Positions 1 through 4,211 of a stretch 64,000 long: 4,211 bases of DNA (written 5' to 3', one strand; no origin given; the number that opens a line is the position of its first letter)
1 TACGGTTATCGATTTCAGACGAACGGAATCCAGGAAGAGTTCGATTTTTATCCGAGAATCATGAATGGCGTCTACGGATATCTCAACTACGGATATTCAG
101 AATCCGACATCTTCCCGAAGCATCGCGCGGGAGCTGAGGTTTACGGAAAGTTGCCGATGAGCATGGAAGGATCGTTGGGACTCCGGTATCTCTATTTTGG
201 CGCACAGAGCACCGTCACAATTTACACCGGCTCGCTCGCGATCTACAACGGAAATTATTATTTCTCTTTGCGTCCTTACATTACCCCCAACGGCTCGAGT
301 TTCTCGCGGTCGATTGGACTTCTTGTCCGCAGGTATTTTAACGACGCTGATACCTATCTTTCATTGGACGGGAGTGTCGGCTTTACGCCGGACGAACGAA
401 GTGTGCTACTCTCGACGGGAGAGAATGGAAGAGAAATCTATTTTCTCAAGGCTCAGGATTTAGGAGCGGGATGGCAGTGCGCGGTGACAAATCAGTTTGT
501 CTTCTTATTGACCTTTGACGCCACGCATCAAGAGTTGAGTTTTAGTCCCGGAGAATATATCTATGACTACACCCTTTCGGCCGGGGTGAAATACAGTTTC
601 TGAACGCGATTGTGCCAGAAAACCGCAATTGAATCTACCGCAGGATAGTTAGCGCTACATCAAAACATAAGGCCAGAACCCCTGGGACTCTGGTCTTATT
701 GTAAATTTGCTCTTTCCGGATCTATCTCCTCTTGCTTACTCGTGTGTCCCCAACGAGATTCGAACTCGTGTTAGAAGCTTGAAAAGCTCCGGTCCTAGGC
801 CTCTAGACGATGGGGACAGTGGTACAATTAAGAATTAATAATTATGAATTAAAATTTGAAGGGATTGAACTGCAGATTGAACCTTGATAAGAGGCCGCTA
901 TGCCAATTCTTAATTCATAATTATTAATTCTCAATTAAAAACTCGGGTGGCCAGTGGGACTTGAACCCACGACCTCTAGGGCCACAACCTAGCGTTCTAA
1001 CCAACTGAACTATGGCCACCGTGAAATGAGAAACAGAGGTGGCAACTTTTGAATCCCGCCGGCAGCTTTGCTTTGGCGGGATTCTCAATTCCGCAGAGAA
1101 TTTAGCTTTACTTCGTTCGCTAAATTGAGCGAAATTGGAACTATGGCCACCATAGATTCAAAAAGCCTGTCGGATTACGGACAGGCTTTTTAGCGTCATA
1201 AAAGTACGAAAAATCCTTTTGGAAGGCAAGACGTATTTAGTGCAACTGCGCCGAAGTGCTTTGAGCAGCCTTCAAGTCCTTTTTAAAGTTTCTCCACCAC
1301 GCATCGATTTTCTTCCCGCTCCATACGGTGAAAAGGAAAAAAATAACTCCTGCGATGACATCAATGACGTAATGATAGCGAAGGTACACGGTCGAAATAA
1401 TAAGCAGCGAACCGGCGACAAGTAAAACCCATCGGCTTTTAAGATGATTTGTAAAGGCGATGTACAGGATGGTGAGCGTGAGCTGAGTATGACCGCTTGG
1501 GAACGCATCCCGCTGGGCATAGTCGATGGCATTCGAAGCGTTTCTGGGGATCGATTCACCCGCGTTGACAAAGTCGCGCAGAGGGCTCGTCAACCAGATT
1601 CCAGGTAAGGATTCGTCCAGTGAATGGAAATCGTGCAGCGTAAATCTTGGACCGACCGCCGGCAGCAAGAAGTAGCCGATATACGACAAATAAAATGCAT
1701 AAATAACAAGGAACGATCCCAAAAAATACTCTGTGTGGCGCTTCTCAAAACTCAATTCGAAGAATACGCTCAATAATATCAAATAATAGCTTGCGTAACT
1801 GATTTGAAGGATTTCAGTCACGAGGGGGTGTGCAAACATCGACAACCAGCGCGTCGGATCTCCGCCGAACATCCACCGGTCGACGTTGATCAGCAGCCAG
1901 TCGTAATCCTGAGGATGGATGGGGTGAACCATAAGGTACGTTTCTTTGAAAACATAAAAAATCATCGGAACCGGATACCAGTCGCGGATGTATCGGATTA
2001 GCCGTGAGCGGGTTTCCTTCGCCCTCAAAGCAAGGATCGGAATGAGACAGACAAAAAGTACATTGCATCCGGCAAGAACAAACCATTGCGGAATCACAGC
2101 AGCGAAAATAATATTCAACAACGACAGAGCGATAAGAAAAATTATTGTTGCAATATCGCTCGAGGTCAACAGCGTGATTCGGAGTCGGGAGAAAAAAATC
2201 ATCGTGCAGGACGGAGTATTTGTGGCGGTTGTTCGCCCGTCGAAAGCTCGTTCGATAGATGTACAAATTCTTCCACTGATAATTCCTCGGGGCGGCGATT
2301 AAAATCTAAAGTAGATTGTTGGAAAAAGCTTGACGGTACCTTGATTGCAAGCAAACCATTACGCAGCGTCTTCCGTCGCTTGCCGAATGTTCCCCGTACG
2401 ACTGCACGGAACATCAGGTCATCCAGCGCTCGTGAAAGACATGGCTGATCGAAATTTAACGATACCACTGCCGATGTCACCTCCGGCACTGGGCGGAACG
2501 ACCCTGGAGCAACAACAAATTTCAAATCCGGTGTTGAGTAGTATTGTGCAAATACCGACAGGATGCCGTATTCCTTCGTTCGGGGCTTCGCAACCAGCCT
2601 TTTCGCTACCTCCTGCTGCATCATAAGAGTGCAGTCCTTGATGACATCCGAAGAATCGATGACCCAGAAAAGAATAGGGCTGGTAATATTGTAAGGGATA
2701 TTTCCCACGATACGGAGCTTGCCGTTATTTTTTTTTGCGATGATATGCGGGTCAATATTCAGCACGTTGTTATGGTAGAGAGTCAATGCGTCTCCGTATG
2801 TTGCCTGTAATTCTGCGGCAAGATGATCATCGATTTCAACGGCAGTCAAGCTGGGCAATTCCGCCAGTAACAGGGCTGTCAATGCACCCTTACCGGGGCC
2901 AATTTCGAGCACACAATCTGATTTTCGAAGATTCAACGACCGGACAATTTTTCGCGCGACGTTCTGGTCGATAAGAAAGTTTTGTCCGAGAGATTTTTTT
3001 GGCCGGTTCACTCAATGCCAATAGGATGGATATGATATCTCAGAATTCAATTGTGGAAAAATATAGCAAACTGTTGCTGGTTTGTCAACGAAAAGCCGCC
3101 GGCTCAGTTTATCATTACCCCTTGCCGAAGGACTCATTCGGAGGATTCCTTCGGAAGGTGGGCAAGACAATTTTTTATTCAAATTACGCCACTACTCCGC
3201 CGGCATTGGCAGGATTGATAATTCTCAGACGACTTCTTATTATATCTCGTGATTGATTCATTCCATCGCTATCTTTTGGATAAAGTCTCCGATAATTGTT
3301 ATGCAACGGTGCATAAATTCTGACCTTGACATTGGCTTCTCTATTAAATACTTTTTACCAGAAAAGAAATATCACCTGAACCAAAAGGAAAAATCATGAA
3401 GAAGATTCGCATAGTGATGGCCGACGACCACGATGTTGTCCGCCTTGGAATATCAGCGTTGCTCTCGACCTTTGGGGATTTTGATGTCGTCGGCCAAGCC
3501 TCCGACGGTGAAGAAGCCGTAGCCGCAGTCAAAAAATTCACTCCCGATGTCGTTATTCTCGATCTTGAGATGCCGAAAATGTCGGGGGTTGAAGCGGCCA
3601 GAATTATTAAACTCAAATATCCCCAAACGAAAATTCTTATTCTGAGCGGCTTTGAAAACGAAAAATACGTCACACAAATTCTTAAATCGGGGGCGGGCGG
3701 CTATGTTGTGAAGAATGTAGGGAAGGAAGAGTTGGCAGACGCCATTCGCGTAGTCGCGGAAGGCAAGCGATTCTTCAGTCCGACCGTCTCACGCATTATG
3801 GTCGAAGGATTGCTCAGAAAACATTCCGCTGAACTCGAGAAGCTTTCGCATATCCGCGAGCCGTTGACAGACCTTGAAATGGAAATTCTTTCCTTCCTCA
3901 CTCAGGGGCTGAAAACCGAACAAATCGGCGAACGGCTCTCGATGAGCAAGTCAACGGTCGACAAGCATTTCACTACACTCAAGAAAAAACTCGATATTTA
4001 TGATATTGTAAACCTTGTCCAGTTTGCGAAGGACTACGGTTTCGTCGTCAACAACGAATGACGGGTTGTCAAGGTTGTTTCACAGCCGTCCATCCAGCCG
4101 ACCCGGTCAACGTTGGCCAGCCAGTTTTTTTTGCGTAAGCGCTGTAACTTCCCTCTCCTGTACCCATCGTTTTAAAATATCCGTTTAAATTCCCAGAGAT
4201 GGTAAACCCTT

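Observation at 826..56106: Phased heptanucleotide (7-nt period) tracts fill intergenic spacers at nine or more loci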

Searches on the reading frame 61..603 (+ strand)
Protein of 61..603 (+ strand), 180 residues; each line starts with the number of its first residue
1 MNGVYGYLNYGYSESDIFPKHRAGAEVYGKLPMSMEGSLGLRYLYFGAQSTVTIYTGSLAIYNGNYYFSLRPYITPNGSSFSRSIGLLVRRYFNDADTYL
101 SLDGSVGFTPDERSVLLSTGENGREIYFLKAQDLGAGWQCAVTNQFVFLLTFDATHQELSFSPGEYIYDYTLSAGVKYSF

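Call 10: search_protein_families(library=pfam, proteins=[window:61-603:+])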
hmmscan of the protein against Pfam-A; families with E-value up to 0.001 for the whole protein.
window:61-603:+ (180 aa): 1 family
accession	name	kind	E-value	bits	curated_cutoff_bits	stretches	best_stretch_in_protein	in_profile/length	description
PF19413.5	YaiO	-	2.9e-38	132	23.9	1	2-112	63-173/173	YaiO membrane beta barrel domain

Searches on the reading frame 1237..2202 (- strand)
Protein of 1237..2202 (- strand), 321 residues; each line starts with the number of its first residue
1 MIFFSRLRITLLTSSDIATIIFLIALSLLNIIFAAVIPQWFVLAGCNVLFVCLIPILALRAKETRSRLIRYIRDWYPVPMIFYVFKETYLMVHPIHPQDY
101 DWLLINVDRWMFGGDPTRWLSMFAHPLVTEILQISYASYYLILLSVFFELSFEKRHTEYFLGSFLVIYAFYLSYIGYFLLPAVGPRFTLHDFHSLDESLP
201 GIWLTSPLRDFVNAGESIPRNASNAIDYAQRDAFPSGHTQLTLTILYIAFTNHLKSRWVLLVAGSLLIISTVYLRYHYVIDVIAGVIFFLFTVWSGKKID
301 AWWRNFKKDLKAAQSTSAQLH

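Call 10: search_protein_families(library=pfam, proteins=[window:1237-2202:-])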
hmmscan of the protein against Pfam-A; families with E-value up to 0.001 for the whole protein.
window:1237-2202:- (321 aa): 3 families
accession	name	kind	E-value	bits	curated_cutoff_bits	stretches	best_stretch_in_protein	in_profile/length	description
PF14378.12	PAP2_3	-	6.5e-20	72.2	27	1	104-292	3-187/190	PAP2 superfamily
PF01569.27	PAP2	-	5.9e-10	39.4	27.2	1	227-294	44-119/130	PAP2 superfamily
PF14360.12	PAP2_C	-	0.00017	22.5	27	1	234-294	6-70/74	PAP2 superfamily C-terminal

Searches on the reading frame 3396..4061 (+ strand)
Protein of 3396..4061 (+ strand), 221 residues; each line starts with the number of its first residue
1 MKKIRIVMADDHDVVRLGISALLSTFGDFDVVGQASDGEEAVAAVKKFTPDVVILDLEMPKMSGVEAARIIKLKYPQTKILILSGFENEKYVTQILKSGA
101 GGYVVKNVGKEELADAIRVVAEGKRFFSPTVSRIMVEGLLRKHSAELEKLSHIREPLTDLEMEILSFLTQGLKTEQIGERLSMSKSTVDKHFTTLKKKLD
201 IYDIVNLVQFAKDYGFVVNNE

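Call 82: search_protein_families(library=pfam, proteins=[window:3396-4061:+])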
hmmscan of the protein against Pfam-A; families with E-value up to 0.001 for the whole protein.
window:3396-4061:+ (221 aa): 3 families
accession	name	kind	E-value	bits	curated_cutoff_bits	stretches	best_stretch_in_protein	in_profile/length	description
PF00072.30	Response_reg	-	1e-26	93.7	30.2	1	6-118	1-111/111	Response regulator receiver domain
PF00196.25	GerE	-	1.2e-11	44.5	23.5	1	156-211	2-57/57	Bacterial regulatory proteins, luxR family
PF08279.18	HTH_11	-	0.00094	19.5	25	0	164-203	5-45/55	HTH domain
